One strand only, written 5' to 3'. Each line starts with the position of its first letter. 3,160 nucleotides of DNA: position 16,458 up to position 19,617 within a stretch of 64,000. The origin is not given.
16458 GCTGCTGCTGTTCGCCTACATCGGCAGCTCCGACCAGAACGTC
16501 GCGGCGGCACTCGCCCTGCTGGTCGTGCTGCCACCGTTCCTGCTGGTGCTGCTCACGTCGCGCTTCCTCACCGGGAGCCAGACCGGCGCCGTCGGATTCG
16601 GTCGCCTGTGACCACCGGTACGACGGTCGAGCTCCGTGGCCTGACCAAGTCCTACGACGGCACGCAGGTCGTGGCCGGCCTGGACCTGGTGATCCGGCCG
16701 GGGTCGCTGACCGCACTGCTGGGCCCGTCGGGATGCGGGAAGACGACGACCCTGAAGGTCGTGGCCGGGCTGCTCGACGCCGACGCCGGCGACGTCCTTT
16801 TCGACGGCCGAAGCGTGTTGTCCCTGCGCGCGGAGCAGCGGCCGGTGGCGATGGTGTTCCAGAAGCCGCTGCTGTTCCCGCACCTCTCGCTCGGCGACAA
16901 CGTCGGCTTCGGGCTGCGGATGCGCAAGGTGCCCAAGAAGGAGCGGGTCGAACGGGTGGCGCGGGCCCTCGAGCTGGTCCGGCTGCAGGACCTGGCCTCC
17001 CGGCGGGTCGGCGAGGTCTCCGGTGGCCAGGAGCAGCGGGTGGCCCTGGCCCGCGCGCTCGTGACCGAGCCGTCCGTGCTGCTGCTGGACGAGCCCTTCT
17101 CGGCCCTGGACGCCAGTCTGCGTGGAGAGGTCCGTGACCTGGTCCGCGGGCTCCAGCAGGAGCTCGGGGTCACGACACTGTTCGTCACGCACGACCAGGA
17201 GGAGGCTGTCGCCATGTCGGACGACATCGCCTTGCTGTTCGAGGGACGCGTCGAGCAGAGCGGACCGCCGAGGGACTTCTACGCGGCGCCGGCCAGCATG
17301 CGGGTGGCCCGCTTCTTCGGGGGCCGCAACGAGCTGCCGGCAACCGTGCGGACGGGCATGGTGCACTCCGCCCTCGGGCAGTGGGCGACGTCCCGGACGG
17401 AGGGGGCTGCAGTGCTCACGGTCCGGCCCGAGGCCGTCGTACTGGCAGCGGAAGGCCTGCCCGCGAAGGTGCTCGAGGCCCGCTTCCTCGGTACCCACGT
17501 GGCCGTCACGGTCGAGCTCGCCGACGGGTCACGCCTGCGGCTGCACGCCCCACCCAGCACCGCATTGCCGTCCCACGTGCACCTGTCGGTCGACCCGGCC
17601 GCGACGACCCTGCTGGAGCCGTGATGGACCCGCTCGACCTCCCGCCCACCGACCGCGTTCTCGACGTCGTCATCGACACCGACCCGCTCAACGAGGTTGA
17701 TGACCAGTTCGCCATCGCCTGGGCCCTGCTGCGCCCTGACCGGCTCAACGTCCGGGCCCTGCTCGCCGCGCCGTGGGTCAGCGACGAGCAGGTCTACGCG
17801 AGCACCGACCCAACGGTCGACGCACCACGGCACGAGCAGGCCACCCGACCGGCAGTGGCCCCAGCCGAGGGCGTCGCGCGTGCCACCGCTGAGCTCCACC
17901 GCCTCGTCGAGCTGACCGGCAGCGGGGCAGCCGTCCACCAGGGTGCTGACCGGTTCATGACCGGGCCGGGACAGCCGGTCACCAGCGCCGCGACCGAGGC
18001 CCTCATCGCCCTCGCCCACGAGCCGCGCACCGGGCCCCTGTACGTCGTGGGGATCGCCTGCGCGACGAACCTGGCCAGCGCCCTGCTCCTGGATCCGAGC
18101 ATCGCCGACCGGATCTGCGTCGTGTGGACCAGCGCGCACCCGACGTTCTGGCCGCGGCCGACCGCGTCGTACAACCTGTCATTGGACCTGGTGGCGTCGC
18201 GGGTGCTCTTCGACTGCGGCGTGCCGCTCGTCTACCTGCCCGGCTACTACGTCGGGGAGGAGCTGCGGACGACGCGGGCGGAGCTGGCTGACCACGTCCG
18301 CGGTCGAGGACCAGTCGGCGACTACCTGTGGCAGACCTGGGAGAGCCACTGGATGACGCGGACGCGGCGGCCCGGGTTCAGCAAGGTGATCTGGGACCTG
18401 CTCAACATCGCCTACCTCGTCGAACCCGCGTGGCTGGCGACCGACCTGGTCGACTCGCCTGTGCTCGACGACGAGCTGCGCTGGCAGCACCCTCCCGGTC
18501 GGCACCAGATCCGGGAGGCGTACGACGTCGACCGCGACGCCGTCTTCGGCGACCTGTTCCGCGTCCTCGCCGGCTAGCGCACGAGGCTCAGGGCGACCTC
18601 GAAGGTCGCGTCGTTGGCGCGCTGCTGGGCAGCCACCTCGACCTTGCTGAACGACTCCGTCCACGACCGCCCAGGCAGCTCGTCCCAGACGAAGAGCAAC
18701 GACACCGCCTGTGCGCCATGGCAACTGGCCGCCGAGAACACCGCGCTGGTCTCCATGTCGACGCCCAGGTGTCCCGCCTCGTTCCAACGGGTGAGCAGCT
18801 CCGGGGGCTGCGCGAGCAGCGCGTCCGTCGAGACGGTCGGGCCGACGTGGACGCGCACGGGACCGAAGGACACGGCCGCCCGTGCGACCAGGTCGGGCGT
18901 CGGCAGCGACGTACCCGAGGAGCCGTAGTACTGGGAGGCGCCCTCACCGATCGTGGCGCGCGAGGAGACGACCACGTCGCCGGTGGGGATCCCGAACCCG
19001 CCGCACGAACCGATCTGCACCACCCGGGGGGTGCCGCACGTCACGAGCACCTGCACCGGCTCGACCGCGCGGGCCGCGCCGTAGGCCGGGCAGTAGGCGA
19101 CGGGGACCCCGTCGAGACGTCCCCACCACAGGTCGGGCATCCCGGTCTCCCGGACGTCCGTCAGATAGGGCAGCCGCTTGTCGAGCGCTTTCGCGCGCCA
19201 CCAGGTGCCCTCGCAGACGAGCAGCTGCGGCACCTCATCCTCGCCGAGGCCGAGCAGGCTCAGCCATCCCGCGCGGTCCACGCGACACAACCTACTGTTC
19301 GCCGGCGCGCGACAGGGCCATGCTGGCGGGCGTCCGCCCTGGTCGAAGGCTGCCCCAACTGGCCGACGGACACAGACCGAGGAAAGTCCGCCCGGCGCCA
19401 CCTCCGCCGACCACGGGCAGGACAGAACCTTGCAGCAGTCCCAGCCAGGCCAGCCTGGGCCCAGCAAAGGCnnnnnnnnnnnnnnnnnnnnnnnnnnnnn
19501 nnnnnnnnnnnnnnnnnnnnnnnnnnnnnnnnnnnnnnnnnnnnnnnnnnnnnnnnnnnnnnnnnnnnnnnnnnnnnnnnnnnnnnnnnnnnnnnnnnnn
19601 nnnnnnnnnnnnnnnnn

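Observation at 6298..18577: A 12-kb same-strand string of 16 genes couples FAS-II genes to sugar-type enzymes, an ABC importer and a nucleoside hydrolase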

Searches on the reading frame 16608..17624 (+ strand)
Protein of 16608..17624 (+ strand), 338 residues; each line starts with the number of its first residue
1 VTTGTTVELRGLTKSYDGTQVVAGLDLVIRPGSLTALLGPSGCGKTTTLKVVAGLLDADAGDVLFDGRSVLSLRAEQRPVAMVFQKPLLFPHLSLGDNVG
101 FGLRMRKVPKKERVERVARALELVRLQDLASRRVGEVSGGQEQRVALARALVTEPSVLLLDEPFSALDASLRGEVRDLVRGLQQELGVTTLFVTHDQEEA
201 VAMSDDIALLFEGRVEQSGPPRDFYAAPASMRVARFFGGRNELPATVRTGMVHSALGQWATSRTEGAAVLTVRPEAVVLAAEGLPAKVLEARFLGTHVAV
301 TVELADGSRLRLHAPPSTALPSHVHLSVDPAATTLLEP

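Call 7: search_protein_families(library=pfam, proteins=[window:16608-17624:+])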
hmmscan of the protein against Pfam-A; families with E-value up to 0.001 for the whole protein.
window:16608-17624:+ (338 aa): 4 families
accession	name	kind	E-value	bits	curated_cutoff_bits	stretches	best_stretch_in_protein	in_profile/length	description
PF00005.33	ABC_tran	-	2.5e-35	122.5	25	1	24-164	3-136/137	ABC transporter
PF08402.16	TOBE_2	-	1.4e-10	41.5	21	1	270-336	1-76/76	TOBE domain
PF13304.12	AAA_21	-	6.1e-08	33.5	27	0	143-198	243-301/304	AAA domain, putative AbiEii toxin, Type IV TA system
PF00004.35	AAA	-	0.0004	21.3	21.2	0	37-59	3-25/131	ATPase family associated with various cellular activities (AAA)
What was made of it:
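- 16608..17624 (+): ABC ATPase with TOBE_2 domain (PotA/FbpC-like). Pfam ABC_tran plus TOBE_2 (call 7).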

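Call 9: search_protein_families(library=ncbifam, proteins=[window:16608-17624:+], max_evalue=0.00001)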
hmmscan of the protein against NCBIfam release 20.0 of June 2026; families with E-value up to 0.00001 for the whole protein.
window:16608-17624:+ (338 aa): 181 families (the best 25 are shown)
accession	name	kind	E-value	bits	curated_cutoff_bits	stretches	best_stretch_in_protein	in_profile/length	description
NF006987.0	PRK09452.1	equivalog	6.1e-91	304.9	482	1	5-251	16-262/378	spermidine/putrescine ABC transporter ATP-binding protein PotA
NF008513.0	PRK11432.1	equivalog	9.7e-89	297.7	496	1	5-306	5-315/351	ferric ABC transporter ATP-binding protein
TIGR03265.1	PhnT2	equivalog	2.8e-86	289.9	457.7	1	6-309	4-317/353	putative 2-aminoethylphosphonate ABC transporter ATP-binding protein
TIGR01187.1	potA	subfamily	5.4e-83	278.7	355.6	1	37-309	1-291/325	polyamine ABC transporter ATP-binding protein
NF043075.1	MMSYN1_0197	equivalog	8.7e-83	278.1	550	1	7-330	3-333/341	spermidine/putrescine ABC transporter ATP-binding protein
NF008653.0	PRK11650.1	subfamily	2e-78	263.9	432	1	6-315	3-324/357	sn-glycerol-3-phosphate ABC transporter ATP-binding protein UgpC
TIGR00968.1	3a0106s01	subfamily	6.4e-74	248.4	342.75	1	10-242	4-236/237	sulfate ABC transporter ATP-binding protein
TIGR03258.1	PhnT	equivalog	7.4e-73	245.6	499.15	1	6-300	8-319/359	2-aminoethylphosphonate ABC transport system ATP-binding subunit PhnT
NF008105.0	PRK10851.1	equivalog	2e-72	243.9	502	1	7-303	3-311/362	sulfate/thiosulfate ABC transporter ATP-binding protein CysA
NF040933.2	ABC_arch_GlcV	equivalog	3.4e-72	243.3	450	1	6-284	2-293/357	glucose ABC transporter ATP-binding protein GlcV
NF040840.2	tungstate_WtpC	equivalog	3.8e-66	223.7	440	1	9-284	4-283/347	tungstate ABC transporter ATP-binding protein WtpC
NF008621.0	PRK11607.1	equivalog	1.1e-64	218.6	613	1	7-247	20-260/377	putrescine ABC transporter ATP-binding subunit PotG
NF008233.0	PRK11000.1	equivalog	2.1e-64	217.7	568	1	6-240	3-237/369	maltose/maltodextrin ABC transporter ATP-binding protein MalK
TIGR01186.1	proV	subfamily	7.9e-55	186.4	326.6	1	18-240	5-233/363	betaine/proline/choline family ABC transporter ATP-binding protein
TIGR03415.1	ABC_choXWV_ATP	equivalog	2.1e-52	178.3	483.75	1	22-246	40-274/382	choline ABC transporter ATP-binding protein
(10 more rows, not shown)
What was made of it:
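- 16608..17624 (+): Nearest NCBIfam models are PotA and ferric ATPase, below cutoff (call 9).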

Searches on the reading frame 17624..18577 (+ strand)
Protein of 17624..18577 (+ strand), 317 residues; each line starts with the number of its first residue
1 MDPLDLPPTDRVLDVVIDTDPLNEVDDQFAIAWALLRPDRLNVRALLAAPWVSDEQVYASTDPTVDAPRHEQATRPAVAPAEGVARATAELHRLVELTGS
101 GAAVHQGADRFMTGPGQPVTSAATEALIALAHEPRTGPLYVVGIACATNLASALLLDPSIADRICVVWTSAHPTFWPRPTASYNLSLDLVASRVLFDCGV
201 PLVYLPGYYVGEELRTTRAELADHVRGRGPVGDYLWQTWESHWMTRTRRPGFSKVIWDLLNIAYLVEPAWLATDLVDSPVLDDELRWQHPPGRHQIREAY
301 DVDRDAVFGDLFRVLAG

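Call 7: search_protein_families(library=pfam, proteins=[window:17624-18577:+])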
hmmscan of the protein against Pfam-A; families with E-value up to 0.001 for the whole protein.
window:17624-18577:+ (317 aa): 1 family
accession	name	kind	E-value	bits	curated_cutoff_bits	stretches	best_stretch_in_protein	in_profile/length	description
PF01156.24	IU_nuc_hydro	-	2.3e-13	50.9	34.2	1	15-280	1-259/297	Inosine-uridine preferring nucleoside hydrolase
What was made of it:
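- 17624..18577 (+): Divergent nucleoside-hydrolase-fold protein. Pfam IU_nuc_hydro scores 50.9, above the 34.2 cutoff (call 7).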

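Call 9: search_protein_families(library=ncbifam, proteins=[window:17624-18577:+], max_evalue=0.00001)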
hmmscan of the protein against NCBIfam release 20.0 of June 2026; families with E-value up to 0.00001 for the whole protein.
window:17624-18577:+ (317 aa): 2 families
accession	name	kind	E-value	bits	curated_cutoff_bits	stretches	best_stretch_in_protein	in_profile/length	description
NF008036.0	PRK10768.1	equivalog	5.1e-07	29.1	382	0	113-272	93-248/304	ribonucleoside hydrolase RihC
NF007417.0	PRK09955.1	equivalog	4.9e-06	25.6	459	1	137-273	117-255/313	ribosylpyrimidine nucleosidase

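Call 70: search_solved_structures(query=window:17624-18577:+, max_evalue=0.001)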
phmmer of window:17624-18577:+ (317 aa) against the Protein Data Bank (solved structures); distinct sequences matched with E-value up to 0.001: 9.
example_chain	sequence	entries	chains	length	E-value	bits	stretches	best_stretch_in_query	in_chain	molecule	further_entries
4kpn_A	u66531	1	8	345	1.1e-07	34.6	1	14-252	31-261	Nucleoside N-ribohydrolase 1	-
1q8f_A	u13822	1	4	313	1.5e-06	30.9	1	135-273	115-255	Pyrimidine nucleoside hydrolase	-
3mkm_A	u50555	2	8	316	1.5e-06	30.9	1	135-273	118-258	Putative uncharacterized protein YeiK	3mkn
3b9x_A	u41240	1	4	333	1.7e-06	30.7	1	135-273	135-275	Pyrimidine-specific ribonucleoside hydrolase rihB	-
3t8i_A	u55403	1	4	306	1e-05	28.1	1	117-207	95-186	Purine nucleosidase, (IunH-2)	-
3t8j_A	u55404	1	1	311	1.7e-05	27.4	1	123-207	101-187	Purine nucleosidase, (IunH-1)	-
8ctm_A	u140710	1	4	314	0.0001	24.9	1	128-277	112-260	Inosine-uridine preferring nucleoside hydrolase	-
1ezr_A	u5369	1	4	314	0.00024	23.7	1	128-276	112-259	NUCLEOSIDE HYDROLASE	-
5tsq_A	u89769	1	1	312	0.00066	22.2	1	128-277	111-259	IUnH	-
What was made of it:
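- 17624..18577 (+): Weak PDB hits to plant NRH1 and RihB/YeiK (call 70).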

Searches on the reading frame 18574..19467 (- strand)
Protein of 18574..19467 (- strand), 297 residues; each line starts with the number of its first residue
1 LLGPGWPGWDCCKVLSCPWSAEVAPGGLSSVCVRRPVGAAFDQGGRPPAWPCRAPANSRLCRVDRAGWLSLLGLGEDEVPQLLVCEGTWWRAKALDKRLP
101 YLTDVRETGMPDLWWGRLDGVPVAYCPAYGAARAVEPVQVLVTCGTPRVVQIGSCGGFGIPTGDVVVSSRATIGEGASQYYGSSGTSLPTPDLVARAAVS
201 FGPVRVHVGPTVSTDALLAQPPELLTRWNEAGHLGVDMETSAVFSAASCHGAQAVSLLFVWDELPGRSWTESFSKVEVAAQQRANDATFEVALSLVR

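Call 7: search_protein_families(library=pfam, proteins=[window:18574-19467:-])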
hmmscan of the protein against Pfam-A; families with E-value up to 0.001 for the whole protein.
window:18574-19467:- (297 aa): 1 family
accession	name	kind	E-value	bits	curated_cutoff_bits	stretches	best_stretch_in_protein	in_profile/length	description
PF01048.26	PNP_UDP_1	-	6.5e-21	75.2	25.1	1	130-286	52-226/233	Phosphorylase superfamily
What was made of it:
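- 18574..19290 (-): PNP/UDP-family nucleoside phosphorylase/nucleosidase-like gene, convergent on the string. Pfam PNP_UDP_1, 75 bits (call 7).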

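Call 9: search_protein_families(library=ncbifam, proteins=[window:18574-19467:-], max_evalue=0.00001)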
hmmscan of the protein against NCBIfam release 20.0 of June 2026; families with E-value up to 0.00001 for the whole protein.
window:18574-19467:- (297 aa): 4 families
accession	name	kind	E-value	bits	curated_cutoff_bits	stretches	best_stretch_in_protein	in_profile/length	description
NF004489.0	PRK05819.1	subfamily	8.5e-10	38.3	230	1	145-267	82-210/236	DeoD-type purine-nucleoside phosphorylase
TIGR00107.1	deoD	equivalog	2.3e-09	37.1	232.25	1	147-268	80-207/232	purine-nucleoside phosphorylase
NF009914.0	PRK13374.1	subfamily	2.9e-09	36.9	338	1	142-266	79-209/235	DeoD-type purine-nucleoside phosphorylase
TIGR01718.1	Uridine-psphlse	equivalog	4e-06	26.4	280.3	0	72-257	4-208/245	uridine phosphorylase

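Call 36: search_solved_structures(query=window:18574-19290:-, max_evalue=0.001)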
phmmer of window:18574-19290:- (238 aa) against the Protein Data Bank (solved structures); distinct sequences matched with E-value up to 0.001: 24.
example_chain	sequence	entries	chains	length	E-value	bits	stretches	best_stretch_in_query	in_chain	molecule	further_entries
4lnh_A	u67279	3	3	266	1.1e-11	48.1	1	55-199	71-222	Uridine phosphorylase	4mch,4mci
1jds_A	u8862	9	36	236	5.8e-09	39.2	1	20-211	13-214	5'-METHYLTHIOADENOSINE PHOSPHORYLASE | 5'-deoxy-5'-methylthioadenosine phosphorylase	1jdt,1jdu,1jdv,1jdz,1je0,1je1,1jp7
1odi_A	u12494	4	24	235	3.3e-08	36.7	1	56-203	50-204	PURINE NUCLEOSIDE PHOSPHORYLASE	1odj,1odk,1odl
4m3n_A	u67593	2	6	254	2e-07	34.2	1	85-207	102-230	Purine nucleoside phosphorylase DeoD-type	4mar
4m7w_A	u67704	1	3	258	1.5e-06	31.2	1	80-206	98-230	Purine nucleoside phosphorylase DeoD-type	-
2ac7_A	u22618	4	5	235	1.6e-06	31.1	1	80-206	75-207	Purine nucleoside phosphorylase | Purine nucleoside phosphorylase deoD-type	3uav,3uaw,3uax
3occ_A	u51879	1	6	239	1.8e-06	31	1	78-207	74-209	Purine nucleoside phosphorylase deoD-type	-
1xe3_A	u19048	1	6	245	1.8e-06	31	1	80-206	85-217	purine nucleoside phosphorylase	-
3qpb_A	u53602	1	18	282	2.8e-06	30.4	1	55-197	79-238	Uridine phosphorylase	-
3of3_A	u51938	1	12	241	3.9e-06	29.9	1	79-212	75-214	Purine nucleoside phosphorylase deoD-type 1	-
1vhj_A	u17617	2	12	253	4.5e-06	29.7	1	79-212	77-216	purine nucleoside phosphorylase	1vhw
3uay_A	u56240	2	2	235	6.2e-06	29.2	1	80-205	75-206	Purine nucleoside phosphorylase deoD-type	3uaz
8d38_A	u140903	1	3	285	1.8e-05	27.8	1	81-209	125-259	Purine nucleoside phosphorylase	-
4d8v_A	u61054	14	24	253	3.1e-05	27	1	85-208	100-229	Purine nucleoside phosphorylase deoD-type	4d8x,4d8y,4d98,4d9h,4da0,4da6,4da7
1otx_A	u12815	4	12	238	4.9e-05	26.3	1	79-210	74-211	Purine nucleoside phosphorylase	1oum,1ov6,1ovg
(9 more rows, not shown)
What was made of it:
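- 18574..19290 (-): PDB best hits are uridine phosphorylase and Sulfolobus MTA phosphorylase (call 36).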
